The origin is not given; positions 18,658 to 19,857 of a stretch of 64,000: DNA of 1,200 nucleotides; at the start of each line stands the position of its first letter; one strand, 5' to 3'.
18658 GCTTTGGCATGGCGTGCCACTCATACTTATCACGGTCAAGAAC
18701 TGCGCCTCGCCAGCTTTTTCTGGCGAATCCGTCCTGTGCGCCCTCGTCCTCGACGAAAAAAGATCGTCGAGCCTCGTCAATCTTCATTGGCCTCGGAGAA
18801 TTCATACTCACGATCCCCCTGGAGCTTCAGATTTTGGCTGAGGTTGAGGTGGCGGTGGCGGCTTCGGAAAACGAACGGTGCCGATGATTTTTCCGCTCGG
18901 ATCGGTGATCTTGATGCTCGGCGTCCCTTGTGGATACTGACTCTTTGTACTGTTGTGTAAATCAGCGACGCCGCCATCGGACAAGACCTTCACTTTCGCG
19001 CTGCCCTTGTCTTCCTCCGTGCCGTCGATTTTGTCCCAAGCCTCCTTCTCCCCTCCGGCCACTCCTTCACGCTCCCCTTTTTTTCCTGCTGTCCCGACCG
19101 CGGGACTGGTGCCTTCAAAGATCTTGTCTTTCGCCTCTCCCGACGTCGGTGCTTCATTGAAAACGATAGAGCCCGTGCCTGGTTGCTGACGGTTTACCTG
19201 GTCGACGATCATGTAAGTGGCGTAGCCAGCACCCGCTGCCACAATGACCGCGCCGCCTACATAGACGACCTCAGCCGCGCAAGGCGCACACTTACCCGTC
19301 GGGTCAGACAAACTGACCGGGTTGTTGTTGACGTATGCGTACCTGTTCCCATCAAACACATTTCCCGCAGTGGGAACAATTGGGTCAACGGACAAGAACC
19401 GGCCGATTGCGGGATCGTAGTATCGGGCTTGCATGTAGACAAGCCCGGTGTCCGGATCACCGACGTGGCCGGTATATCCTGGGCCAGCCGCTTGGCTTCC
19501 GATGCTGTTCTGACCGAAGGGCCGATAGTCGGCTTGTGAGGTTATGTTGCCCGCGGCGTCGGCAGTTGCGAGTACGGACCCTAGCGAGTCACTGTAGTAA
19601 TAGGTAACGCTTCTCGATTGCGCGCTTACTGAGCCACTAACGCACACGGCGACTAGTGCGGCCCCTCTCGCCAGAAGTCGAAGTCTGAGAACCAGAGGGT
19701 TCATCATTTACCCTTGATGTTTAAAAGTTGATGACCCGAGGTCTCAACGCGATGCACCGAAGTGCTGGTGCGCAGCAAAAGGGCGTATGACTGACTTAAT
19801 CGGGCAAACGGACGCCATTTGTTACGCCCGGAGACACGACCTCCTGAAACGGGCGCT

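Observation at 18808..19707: Miniature Rhs: Sec signal peptide fused directly to the last YD repeats and the Rhs core, with no shell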

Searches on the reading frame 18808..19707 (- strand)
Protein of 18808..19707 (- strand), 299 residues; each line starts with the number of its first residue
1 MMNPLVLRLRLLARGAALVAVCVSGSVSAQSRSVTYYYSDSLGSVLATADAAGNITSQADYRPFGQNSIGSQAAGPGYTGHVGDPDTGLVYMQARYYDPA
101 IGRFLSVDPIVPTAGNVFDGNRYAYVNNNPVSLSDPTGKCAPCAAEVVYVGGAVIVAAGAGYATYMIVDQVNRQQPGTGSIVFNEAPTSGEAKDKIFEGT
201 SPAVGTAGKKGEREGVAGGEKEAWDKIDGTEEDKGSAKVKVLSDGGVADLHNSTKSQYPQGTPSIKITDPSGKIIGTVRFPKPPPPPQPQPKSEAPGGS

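Call 3: search_protein_families(library=pfam, proteins=[window:18808-19707:-], max_evalue=0.1)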
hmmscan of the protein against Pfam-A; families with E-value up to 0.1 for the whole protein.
window:18808-19707:- (299 aa): 2 families
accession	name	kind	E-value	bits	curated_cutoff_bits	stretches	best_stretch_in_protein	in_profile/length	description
PF25023.1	TEN_YD-shell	-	0.044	12.2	50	1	33-132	788-892/909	Teneurin YD-shell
PF05593.20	RHS_repeat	-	0.056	14.3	22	0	27-54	11-37/38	RHS Repeat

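Call 4: search_protein_families(library=ncbifam, proteins=[window:18808-19707:-], max_evalue=0.1)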
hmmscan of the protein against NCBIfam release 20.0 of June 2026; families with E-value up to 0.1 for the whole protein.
window:18808-19707:- (299 aa): 2 families
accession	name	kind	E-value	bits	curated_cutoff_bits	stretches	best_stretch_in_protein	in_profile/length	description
TIGR03696.1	Rhs_assc_core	domain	2.8e-22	79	32.5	1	61-138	1-75/76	RHS repeat-associated core domain-containing protein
NF041261.1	RHS_core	equivalog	3.2e-06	25.2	2000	1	30-138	1153-1260/1261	RHS element core protein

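Call 7: find_homologous_proteins(query=window:18808-19707:-, max_evalue=0.001)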
Query window:18808-19707:- (299 aa): 1152 proteins with E <= 0.001 among 8000 candidates; the best 120 are listed.
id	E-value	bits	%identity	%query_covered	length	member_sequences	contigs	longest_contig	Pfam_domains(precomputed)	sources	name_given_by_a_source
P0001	3.9e-187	639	97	100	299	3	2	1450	PF25023.2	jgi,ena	-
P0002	1.1e-122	427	65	93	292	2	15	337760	PF25023.2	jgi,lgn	jgi:RHS repeat-associated protein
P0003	6.1e-95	336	55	90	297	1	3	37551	PF25023.2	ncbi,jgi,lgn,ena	-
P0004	2.8e-91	324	54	91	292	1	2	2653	PF25023.2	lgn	-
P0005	1.6e-70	256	49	94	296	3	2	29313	PF25023.2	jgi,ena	-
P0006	2.3e-64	236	83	44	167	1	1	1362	PF25023.2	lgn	-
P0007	4.9e-45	172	41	86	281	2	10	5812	PF25023.2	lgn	-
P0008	2.1e-44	170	57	46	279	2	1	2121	PF25023.2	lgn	-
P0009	3.5e-44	170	58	47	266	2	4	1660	PF25023.2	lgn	-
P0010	2.1e-43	167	51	54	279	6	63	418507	PF25023.2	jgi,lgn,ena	-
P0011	8.4e-43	165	63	37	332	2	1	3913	PF25023.2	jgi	jgi:RHS repeat-associated protein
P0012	1.2e-42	165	50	53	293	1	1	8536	PF25023.2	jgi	jgi:RHS repeat-associated protein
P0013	1.4e-42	164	41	85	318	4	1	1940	PF25023.2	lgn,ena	-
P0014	3.0e-42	163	50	50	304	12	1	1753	PF25023.2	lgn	-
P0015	4.7e-42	163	52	54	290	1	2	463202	PF25023.2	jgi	jgi:RHS repeat-associated protein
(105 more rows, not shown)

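Call 24: find_encoding_contigs(protein=P0002, flank=8000, max_places=3)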
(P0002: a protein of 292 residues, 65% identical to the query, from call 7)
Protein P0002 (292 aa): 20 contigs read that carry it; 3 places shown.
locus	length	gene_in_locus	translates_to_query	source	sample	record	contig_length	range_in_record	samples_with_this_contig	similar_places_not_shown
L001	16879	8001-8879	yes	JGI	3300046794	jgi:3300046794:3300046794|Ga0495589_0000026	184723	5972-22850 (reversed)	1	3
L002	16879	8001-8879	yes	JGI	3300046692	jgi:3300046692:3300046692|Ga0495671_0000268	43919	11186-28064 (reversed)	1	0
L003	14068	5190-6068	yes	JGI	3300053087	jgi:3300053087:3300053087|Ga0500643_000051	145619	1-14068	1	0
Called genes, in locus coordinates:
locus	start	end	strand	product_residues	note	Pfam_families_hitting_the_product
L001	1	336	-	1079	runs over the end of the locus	PF00873:ACR_tran, PF03176:MMPL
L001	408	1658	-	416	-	PF25917:BSH_RND, PF25973:BSH_CzcB (weak), PF25876:HH_MFP_RND, PF25944:Beta-barrel_RND, PF25967:RND-MFP_C, PF25989:YknX_C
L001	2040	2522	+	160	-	PF13442:Cytochrome_CBB3, PF00034:Cytochrom_C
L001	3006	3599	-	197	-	PF04336:ACP_PD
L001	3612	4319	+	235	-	PF02129:Peptidase_S15 (faint), PF12146:Hydrolase_4 (faint), PF20408:Abhydrolase_11 (faint), PF00561:Abhydrolase_1 (faint)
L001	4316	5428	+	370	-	PF03969:AFG1_ATPase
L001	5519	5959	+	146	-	-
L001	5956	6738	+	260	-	PF01510:Amidase_2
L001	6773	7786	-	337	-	PF01212:Beta_elim_lyase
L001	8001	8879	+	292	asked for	PF25023:TEN_YD-shell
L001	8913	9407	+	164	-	-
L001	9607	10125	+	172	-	PF13671:AAA_33, PF13207:AAA_17 (weak), PF13238:AAA_18 (weak), PF01202:SKI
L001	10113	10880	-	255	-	PF00165:HTH_AraC (weak), PF12833:HTH_18, PF00165:HTH_AraC (weak)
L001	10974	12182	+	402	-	PF07690:MFS_1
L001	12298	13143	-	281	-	PF01370:Epimerase (weak), PF05368:NmrA, PF13460:NAD_binding_10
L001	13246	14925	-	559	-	PF08269:dCache_2, PF17200:sCache_2, PF00015:MCPsignal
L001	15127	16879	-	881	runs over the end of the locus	PF25788:Ig_Rha78A_N, PF08531:Bac_rhamnosid_N, PF05592:Bac_rhamnosid, PF17389:Bac_rhamnosid6H, PF17390:Bac_rhamnosid_C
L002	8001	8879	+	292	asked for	PF25023:TEN_YD-shell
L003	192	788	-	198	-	PF04336:ACP_PD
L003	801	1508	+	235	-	PF02129:Peptidase_S15 (faint), PF12146:Hydrolase_4 (faint), PF20408:Abhydrolase_11 (faint), PF00561:Abhydrolase_1 (faint)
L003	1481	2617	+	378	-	PF03969:AFG1_ATPase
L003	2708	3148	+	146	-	-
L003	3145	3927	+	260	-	PF01510:Amidase_2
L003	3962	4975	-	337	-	PF01212:Beta_elim_lyase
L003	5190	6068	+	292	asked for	PF25023:TEN_YD-shell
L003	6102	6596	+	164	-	-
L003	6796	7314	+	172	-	PF13671:AAA_33, PF13207:AAA_17 (weak), PF13238:AAA_18 (weak), PF01202:SKI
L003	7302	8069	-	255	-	PF00165:HTH_AraC (weak), PF12833:HTH_18, PF00165:HTH_AraC (weak)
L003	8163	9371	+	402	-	PF07690:MFS_1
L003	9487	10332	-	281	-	PF01370:Epimerase (weak), PF05368:NmrA, PF13460:NAD_binding_10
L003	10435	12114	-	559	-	PF08269:dCache_2, PF17200:sCache_2, PF00015:MCPsignal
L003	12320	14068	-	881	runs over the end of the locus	PF25788:Ig_Rha78A_N, PF08531:Bac_rhamnosid_N, PF05592:Bac_rhamnosid, PF17389:Bac_rhamnosid6H, PF17390:Bac_rhamnosid_C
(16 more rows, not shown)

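Call 25: find_encoding_contigs(protein=P0003, flank=8000, max_places=2)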
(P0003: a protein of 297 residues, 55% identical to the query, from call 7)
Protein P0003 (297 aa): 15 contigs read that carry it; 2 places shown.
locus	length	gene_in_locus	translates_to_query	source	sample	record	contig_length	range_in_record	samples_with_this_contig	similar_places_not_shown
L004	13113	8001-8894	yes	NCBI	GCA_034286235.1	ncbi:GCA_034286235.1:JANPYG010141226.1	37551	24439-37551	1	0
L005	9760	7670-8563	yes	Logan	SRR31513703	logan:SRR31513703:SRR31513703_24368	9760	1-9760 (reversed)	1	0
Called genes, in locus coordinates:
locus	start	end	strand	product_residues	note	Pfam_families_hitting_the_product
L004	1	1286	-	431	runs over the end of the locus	PF00285:Citrate_synt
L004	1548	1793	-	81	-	PF01197:Ribosomal_L31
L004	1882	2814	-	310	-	PF01156:IU_nuc_hydro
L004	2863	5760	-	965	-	PF03710:GlnE, PF08335:GlnD_UR_UTase, PF03710:GlnE, PF08335:GlnD_UR_UTase (weak)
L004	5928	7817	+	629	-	PF00884:Sulfatase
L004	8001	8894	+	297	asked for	PF25023:TEN_YD-shell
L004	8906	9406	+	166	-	-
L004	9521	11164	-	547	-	PF00118:Cpn60_TCP1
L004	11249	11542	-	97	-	PF00166:Cpn10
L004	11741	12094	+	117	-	PF03091:CutA1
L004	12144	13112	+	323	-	?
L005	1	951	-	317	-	?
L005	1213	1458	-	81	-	PF01197:Ribosomal_L31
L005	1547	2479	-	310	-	PF01156:IU_nuc_hydro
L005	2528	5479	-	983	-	PF03710:GlnE, PF08335:GlnD_UR_UTase, PF03710:GlnE, PF08335:GlnD_UR_UTase (weak)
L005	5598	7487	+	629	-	PF00884:Sulfatase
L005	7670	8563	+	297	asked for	PF25023:TEN_YD-shell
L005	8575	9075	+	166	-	-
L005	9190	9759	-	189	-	?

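Call 27: predict_structure(alignment_id=A2)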
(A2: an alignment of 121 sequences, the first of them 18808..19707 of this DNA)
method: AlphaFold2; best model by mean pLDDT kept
length: 299 residues; sequences in the alignment: 121
mean_pLDDT: 72.3   pTM: 0.42
mean pLDDT of the five models: 72.3, 71.9, 71.5, 70.7, 70.0
residues with pLDDT >= 90: 82; 70-90: 86; 50-70: 71; < 50: 60
segments of 3 or more residues with pLDDT < 50: 60-69, 74-79, 120-130, 132-135, 138-153, 175-178
pLDDT, mean of each block of 10 residues (from residue 1): 81 92 72 83 84 78 42 49 53 55 60 55 45 46 43 54 72 55 76 95 86 92 94 90 95 65 91 95 88 85
secondary structure, 60 per line:
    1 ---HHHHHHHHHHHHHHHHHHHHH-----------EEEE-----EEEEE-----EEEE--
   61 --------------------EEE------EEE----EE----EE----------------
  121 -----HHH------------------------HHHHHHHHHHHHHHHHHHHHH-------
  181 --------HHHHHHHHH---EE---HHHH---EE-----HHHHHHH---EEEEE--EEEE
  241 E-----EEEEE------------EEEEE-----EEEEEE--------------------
elements in order: H4-24 E36-39 E45-49 E55-58 E81-83 E90-92 H153-173 H189-197 H206-209 H220-226 E230-234 E237-241 E247-251 E264-268 E274-279

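Call 31: fold_search(model_id=the predicted structure, library=pdb)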
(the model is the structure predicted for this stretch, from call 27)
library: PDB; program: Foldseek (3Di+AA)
matches with E <= 10: 871; with E <= 0.001: 0
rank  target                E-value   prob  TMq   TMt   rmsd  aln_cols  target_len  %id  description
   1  4g7n_B                2.0e-01  0.80  0.13  0.17  14.4        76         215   20  The Structure of the Plk4 Cryptic Polo Box Reveals Two Tandem Polo Boxes Required for Centriole Duplication (released 2012-10-10)
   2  4g7n_A                2.1e-01  0.82  0.13  0.18  13.9        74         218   20  The Structure of the Plk4 Cryptic Polo Box Reveals Two Tandem Polo Boxes Required for Centriole Duplication (released 2012-10-10)
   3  6vhh_A                3.0e-01  0.14  0.17  0.05  18.7       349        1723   14  Human Teneurin-2 and human Latrophilin-3 binary complex (released 2020-06-03)
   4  6xqq_C                3.2e-01  0.21  0.12  0.17   6.1        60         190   12  Structure of human D462-E4 TCR (released 2020-08-19)
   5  8qja_D                3.3e-01  0.33  0.12  0.05  12.2       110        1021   36  T6SS-linked Rhs repeat protein - Advenella mimigardefordensis VgrG-Rhs core (released 2024-09-25)
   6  8qja_C                3.8e-01  0.51  0.12  0.05  11.3        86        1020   36  T6SS-linked Rhs repeat protein - Advenella mimigardefordensis VgrG-Rhs core (released 2024-09-25)
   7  9g2f_A                4.0e-01  0.10  0.15  0.05  19.0       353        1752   13  Mouse Teneurin2 dimer variant A1B1 (released 2026-01-21)
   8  8j1g_B                4.2e-01  0.21  0.10  0.10   8.1        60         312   20  Structure of amino acid dehydrogenase in complex with NADPH (released 2023-08-16)
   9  6x1i_B                4.5e-01  0.08  0.07  0.12   9.7        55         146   13  Two-Component D3 Assembly Constructed by Fusing Symmetric Oligomers to Coiled Coils (released 2021-03-03)
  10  1q7f_B                4.8e-01  0.89  0.11  0.12   1.5        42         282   17  Brain Tumor NHL domain (released 2003-10-21)
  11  4nk7                  4.8e-01  0.66  0.13  0.18  10.7        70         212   20  Crystal Structure of the D. melanogaster Plk4 cryptic polo box (CPB) (released 2014-08-27)
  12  3mez_B                4.8e-01  0.15  0.08  0.17  11.0        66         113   11  X-ray structural analysis of a mannose specific lectin from dutch crocus (crocus vernus) (released 2011-06-22)
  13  8bmy_A                5.1e-01  0.30  0.11  0.10  10.7        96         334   10  Bacteroides thetaiotaomicron surface lipoprotein bound to cyanocobalamin (released 2023-08-16)
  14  3mez_D                5.1e-01  0.15  0.08  0.17  11.4        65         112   11  X-ray structural analysis of a mannose specific lectin from dutch crocus (crocus vernus) (released 2011-06-22)
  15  8vfq_B                6.0e-01  0.08  0.10  0.22  12.0       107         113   14  De novo design apixaban-binding protein: apx1049 (released 2024-12-25)
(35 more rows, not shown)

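Call 47: find_encoding_contigs(protein=window:18808-19707:-, flank=10000, max_places=4)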
Protein window:18808-19707:- (299 aa): no gene with exactly this product is on record in the collection.

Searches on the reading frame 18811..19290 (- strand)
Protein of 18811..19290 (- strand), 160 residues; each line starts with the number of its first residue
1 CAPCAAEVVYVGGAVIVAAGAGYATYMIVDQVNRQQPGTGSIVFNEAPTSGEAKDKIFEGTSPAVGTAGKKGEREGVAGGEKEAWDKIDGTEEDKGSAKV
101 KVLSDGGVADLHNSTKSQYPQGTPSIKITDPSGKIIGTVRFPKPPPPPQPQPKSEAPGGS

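Call 19: find_homologous_proteins(query=window:18811-19290:-, max_evalue=0.01)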
Query seq(160 aa): 168 candidates shared short words with the query, none scored E <= 0.01.
